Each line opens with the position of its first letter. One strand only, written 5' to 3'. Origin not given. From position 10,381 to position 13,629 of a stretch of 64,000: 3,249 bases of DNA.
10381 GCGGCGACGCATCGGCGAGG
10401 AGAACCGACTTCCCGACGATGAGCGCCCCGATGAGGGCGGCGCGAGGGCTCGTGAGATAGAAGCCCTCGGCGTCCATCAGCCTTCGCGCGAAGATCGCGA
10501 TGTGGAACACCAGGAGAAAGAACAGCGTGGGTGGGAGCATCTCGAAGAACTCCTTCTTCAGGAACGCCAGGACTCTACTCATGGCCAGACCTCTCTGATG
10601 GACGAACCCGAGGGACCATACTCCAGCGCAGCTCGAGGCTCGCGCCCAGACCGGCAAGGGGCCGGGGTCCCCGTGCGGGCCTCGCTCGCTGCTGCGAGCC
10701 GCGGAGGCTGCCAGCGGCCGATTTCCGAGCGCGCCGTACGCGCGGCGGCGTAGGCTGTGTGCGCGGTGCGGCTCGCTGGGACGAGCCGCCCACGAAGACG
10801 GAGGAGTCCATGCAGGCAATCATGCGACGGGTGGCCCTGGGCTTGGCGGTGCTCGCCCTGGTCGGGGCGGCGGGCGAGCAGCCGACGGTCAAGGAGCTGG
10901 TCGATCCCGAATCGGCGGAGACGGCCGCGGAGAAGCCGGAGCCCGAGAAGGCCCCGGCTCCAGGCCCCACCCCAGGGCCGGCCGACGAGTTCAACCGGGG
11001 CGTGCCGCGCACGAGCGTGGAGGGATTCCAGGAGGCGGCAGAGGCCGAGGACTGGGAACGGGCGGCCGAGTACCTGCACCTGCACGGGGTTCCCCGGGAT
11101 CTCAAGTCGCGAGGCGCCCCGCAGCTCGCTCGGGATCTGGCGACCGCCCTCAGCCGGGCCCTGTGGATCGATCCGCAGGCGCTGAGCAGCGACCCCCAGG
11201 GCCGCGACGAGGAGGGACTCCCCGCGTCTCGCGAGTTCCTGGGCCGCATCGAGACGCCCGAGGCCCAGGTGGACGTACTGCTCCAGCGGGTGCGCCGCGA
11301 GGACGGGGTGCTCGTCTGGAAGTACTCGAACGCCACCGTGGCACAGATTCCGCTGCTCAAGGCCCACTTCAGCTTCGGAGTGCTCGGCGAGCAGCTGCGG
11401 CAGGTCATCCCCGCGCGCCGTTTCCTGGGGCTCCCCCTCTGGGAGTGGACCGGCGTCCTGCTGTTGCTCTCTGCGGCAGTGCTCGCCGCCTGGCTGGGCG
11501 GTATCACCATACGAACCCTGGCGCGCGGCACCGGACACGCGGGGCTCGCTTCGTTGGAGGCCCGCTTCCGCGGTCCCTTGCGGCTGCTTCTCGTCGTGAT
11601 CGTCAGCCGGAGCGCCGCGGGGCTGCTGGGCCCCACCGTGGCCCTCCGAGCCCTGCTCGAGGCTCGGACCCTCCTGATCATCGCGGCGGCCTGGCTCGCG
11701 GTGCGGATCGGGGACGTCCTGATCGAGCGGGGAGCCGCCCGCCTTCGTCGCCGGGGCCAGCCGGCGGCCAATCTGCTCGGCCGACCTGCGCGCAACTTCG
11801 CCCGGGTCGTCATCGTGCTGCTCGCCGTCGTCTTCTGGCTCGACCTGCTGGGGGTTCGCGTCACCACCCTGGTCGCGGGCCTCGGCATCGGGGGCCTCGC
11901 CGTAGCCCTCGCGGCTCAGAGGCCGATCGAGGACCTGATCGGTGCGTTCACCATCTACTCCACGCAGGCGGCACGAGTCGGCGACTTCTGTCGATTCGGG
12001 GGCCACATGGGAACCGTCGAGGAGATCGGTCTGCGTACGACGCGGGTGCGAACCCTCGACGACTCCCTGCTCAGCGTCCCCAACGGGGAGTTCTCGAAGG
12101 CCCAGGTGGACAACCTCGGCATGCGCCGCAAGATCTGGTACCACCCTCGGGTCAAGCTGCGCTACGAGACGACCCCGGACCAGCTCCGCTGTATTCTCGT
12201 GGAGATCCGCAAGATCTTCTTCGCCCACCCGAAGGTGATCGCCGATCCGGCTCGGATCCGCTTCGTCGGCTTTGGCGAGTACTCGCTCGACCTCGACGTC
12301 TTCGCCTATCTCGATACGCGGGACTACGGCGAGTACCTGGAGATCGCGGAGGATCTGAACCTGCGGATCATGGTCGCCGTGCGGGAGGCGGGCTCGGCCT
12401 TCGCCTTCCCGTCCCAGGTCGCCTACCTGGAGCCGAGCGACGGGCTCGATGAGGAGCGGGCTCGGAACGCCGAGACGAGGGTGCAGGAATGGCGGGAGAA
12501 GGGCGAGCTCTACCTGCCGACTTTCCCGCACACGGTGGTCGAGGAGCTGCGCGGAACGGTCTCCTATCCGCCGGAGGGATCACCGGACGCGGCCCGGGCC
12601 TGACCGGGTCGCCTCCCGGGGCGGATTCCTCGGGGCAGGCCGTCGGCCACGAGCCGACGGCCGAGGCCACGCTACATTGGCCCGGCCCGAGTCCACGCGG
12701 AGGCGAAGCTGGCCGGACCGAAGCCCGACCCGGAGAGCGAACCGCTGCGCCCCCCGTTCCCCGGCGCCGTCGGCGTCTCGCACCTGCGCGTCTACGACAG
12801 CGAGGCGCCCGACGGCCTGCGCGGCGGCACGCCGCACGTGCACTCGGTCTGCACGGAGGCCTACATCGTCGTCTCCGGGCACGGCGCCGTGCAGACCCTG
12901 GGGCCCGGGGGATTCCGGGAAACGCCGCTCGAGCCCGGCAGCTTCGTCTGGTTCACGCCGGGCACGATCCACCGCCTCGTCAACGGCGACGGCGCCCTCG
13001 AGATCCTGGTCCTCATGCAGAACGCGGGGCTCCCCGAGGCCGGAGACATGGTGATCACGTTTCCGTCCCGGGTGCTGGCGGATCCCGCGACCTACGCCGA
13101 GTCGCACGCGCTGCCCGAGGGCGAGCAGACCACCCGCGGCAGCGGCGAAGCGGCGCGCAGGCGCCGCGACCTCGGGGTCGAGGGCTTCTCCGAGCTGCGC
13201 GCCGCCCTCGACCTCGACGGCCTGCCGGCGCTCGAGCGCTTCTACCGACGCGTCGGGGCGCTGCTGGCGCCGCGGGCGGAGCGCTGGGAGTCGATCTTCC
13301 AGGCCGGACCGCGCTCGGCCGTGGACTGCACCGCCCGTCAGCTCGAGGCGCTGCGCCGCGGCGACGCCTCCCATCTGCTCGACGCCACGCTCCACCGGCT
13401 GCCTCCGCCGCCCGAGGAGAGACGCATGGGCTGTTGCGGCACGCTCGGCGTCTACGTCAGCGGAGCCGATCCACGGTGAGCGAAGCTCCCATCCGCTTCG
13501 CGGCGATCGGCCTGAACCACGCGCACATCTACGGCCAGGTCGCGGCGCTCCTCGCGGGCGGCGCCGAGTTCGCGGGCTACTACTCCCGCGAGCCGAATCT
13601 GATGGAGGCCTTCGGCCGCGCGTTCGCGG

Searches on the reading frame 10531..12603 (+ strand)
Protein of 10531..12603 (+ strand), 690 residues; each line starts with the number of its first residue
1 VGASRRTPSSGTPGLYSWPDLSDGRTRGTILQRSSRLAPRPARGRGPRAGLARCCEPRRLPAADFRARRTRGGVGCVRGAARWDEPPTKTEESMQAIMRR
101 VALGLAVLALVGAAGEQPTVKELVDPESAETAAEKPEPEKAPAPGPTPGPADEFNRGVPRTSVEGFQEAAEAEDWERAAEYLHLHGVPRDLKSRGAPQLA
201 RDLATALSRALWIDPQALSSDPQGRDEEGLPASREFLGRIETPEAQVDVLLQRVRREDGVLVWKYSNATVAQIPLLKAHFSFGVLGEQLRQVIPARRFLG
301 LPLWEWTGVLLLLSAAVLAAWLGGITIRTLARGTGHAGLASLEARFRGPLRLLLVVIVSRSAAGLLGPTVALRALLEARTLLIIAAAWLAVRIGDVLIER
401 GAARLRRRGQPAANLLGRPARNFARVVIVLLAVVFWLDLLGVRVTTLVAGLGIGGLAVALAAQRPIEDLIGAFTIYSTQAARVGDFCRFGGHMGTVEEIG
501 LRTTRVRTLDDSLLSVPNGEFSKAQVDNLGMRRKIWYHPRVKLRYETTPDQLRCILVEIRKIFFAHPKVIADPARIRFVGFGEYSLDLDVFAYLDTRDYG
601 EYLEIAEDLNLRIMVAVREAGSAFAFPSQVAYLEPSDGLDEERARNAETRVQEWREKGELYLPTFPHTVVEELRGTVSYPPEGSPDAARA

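Call 80: search_protein_families(library=pfam, proteins=[window:10531-12603:+], max_evalue=0.0001)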
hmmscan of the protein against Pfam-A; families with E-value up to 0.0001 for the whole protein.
window:10531-12603:+ (690 aa): 3 families
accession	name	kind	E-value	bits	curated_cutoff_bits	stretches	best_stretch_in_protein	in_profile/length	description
PF00924.24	MS_channel_2nd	-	4.1e-17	62.5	20.2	1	465-529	2-66/68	Mechanosensitive ion channel, beta-domain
PF21082.3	MS_channel_3rd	-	8.1e-08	33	21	1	541-623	5-87/88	Mechanosensitive ion channel MscS, C-terminal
PF21088.3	MS_channel_1st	-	7.8e-07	29.4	23.1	1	424-463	3-42/42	Mechanosensitive ion channel, transmembrane helices 2/3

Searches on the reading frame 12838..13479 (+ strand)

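Call 80: search_protein_families(library=pfam, proteins=[window:12838-13479:+], max_evalue=0.0001)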
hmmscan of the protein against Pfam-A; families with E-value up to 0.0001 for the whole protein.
window:12838-13479:+ (213 aa): 1 family
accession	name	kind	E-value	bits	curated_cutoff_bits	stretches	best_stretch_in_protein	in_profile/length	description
PF07883.17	Cupin_2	-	4.8e-07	29.8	27.2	1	2-59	16-69/70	Cupin domain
